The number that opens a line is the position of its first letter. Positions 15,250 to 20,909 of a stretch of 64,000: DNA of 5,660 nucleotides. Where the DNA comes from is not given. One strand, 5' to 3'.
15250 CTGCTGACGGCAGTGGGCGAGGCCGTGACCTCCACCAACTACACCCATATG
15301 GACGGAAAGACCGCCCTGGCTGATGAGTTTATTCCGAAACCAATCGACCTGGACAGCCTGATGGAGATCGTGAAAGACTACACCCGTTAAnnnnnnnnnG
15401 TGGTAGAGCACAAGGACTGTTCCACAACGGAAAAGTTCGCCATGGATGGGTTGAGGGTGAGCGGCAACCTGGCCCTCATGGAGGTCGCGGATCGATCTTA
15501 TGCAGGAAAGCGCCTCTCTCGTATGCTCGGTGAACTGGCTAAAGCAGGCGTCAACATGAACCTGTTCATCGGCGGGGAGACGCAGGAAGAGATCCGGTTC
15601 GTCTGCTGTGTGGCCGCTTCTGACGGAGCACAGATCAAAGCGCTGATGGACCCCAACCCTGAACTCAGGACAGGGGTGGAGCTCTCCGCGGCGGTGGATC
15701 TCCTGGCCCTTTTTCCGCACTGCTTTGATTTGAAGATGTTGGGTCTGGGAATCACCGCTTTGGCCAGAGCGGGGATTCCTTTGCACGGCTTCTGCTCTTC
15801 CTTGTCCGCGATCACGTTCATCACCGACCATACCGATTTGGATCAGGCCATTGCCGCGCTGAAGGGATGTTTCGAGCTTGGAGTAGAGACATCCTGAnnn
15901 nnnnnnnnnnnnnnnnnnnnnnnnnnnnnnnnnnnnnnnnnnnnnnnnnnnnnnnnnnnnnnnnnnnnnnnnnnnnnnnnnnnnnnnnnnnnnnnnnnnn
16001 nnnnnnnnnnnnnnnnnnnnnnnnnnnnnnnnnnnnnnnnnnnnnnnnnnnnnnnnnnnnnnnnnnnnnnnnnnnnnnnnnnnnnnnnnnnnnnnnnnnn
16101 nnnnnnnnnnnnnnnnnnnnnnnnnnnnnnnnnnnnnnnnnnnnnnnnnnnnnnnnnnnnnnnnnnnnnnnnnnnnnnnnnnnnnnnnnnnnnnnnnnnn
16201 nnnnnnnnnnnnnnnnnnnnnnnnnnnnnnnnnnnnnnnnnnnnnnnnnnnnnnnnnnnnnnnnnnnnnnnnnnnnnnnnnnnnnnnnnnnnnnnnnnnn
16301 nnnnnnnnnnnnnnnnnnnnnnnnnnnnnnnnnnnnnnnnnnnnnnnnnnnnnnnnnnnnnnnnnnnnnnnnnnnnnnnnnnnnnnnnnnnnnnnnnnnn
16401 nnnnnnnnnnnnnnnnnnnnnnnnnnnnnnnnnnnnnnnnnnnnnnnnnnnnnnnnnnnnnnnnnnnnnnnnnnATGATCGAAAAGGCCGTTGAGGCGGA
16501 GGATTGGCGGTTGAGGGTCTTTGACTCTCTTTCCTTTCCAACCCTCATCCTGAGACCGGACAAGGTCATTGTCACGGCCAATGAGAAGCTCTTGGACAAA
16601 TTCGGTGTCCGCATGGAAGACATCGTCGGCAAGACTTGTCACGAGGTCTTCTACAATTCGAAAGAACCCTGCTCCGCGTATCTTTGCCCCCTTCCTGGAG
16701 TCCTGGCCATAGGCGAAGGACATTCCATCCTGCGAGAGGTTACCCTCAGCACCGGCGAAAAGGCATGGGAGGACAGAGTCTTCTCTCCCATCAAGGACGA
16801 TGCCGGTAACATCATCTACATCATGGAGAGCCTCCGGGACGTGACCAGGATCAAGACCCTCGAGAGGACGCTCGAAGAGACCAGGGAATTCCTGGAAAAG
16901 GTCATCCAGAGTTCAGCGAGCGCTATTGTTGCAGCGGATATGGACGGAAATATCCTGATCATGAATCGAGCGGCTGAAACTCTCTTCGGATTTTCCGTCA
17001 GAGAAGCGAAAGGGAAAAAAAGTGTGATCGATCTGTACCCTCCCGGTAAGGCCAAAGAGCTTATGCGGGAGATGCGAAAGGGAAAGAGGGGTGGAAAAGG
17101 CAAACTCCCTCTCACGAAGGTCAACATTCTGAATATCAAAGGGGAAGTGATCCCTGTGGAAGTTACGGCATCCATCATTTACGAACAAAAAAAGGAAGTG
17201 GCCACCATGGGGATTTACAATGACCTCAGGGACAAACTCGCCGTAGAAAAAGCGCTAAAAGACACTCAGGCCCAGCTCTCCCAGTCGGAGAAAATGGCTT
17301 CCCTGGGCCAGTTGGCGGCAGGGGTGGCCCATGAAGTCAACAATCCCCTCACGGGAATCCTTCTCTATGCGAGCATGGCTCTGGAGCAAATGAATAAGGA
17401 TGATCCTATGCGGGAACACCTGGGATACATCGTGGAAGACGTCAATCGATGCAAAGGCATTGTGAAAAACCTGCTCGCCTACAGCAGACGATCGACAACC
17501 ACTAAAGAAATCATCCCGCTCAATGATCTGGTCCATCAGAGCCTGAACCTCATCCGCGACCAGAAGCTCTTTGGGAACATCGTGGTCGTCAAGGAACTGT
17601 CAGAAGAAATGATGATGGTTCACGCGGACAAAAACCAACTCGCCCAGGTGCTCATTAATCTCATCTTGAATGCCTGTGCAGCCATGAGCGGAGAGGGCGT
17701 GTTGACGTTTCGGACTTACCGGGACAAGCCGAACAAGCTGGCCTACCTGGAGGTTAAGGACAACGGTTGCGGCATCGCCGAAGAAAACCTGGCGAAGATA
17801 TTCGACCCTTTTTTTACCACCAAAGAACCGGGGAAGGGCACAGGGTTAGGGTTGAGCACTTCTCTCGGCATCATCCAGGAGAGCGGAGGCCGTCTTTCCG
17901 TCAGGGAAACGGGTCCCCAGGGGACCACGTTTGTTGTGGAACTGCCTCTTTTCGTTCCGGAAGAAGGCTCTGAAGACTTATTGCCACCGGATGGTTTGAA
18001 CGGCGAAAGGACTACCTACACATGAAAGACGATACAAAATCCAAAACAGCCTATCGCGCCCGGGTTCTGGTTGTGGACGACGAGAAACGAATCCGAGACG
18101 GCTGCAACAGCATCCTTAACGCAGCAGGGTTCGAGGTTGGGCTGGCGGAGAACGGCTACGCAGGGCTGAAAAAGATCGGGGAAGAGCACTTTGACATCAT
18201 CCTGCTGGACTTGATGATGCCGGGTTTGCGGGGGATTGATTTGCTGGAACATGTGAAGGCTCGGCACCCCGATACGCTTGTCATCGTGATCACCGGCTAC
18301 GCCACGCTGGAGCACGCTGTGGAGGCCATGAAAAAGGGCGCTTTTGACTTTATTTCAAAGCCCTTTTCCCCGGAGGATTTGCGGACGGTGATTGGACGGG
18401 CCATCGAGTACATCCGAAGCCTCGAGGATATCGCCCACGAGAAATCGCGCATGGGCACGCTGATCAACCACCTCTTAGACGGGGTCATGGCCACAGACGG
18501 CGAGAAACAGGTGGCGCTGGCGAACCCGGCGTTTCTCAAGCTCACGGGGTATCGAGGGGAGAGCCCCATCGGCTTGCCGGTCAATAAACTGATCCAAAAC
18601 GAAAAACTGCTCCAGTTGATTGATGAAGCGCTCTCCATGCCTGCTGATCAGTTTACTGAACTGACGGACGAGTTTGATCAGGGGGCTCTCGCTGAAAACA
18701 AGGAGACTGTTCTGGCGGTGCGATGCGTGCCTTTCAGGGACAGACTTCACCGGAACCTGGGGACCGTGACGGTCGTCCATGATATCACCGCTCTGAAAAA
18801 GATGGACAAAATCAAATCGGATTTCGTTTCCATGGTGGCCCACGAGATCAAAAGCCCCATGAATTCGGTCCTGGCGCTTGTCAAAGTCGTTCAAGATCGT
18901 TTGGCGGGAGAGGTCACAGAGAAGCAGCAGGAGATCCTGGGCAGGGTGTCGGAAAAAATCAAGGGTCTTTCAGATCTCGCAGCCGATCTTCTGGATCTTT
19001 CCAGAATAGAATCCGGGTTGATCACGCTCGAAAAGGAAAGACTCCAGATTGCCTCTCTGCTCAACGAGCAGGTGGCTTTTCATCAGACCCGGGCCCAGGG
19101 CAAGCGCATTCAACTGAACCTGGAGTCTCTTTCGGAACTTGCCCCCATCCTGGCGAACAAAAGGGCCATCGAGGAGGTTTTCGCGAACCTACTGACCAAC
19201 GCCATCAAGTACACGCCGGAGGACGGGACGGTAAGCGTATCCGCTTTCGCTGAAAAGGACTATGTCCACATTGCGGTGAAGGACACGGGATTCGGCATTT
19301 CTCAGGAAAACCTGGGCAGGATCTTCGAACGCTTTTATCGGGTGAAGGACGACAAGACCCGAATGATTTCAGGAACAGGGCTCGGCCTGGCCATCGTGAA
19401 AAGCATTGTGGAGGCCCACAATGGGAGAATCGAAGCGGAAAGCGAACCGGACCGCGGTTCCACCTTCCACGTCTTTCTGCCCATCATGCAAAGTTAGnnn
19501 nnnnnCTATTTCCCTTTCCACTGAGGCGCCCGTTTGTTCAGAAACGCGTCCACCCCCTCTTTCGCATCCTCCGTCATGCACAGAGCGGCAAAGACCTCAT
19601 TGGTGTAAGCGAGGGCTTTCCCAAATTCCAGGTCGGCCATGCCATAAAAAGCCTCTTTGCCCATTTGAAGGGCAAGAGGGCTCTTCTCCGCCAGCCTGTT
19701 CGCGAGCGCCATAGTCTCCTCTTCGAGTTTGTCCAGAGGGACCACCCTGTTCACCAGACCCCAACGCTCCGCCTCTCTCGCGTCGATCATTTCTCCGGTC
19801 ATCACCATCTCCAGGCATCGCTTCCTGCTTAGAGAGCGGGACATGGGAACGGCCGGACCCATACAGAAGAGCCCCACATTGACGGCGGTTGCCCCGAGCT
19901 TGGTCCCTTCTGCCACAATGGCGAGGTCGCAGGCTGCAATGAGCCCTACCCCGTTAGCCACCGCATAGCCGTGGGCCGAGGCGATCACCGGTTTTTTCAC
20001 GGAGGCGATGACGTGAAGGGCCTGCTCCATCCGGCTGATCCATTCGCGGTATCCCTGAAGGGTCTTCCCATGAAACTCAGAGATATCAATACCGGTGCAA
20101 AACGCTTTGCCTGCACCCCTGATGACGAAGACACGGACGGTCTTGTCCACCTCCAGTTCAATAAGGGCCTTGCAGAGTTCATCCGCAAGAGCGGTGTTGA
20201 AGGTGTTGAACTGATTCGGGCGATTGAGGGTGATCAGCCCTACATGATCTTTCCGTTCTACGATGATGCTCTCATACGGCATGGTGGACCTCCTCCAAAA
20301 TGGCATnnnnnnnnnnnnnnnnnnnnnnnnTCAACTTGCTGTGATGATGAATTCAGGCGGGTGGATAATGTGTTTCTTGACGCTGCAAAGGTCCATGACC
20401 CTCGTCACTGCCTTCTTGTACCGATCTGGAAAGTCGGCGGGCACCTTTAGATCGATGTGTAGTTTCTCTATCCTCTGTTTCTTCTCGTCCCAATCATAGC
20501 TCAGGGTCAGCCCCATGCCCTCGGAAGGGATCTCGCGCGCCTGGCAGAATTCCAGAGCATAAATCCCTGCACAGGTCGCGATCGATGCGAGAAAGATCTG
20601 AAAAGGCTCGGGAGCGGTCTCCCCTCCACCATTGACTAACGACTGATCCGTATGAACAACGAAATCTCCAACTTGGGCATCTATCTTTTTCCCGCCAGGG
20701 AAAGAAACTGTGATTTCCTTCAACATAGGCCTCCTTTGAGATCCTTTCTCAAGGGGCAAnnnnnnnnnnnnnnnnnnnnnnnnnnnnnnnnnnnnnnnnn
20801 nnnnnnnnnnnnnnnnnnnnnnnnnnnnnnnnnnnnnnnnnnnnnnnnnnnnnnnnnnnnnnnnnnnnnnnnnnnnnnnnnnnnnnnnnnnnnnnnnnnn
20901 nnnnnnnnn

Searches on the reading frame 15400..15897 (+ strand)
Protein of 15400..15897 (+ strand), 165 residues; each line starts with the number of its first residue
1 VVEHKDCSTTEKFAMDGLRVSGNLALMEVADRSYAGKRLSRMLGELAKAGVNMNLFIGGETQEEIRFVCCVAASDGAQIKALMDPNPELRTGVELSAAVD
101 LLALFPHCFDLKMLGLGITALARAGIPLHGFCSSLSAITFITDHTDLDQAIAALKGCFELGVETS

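Call 51: search_protein_families(library=pfam, proteins=[window:15400-15897:+], max_evalue=0.001)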
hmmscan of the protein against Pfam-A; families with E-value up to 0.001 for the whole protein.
window:15400-15897:+ (165 aa): 2 families
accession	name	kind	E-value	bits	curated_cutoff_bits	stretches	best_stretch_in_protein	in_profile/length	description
PF22468.2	ACT_9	-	3.9e-05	23.8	27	0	119-158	20-61/61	ACT domain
PF01842.31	ACT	-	0.00024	21.3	27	0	39-74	14-51/66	ACT domain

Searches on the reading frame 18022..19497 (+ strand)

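Call 5: search_protein_families(library=pfam, proteins=[window:18022-19497:+], max_evalue=0.01)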
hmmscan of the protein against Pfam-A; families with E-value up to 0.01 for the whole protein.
window:18022-19497:+ (491 aa): 10 families
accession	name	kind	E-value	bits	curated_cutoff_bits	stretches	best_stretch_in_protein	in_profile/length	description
PF00072.30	Response_reg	-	1.2e-31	109.5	30.2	1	15-124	1-110/111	Response regulator receiver domain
PF02518.31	HATPase_c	-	2.3e-31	108.9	26.4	1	380-488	3-109/111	Histidine kinase-, DNA gyrase B-, and HSP90-like ATPase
PF00512.31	HisKA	-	4.6e-14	52.7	26.9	1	265-332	2-66/66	His Kinase A (phospho-acceptor) domain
PF00989.32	PAS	-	3.5e-09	37.1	22.6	1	144-255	3-113/113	PAS fold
PF13426.13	PAS_9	-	8.4e-07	29.7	27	1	153-257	2-103/103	PAS domain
PF08448.16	PAS_4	-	2.9e-06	27.9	23.1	1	149-259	2-109/110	PAS fold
PF13188.13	PAS_8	-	2.2e-05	24.6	21.8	1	146-184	5-40/65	PAS domain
PF12860.13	PAS_7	-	0.00079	20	27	1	148-261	1-113/115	PAS fold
PF14501.12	HATPase_c_5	-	0.001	19.4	22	1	382-475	5-91/102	GHKL domain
PF13581.12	HATPase_c_2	-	0.0025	18.2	27.4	1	382-466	35-112/127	Histidine kinase-like ATPase domain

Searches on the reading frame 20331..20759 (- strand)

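Call 51: search_protein_families(library=pfam, proteins=[window:20331-20759:-], max_evalue=0.001)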
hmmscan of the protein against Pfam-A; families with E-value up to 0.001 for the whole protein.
window:20331-20759:- (142 aa): 1 family
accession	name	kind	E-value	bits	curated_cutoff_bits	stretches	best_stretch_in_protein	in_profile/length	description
PF02566.24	OsmC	-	1.7e-14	54.5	27.5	1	45-137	1-97/100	OsmC-like protein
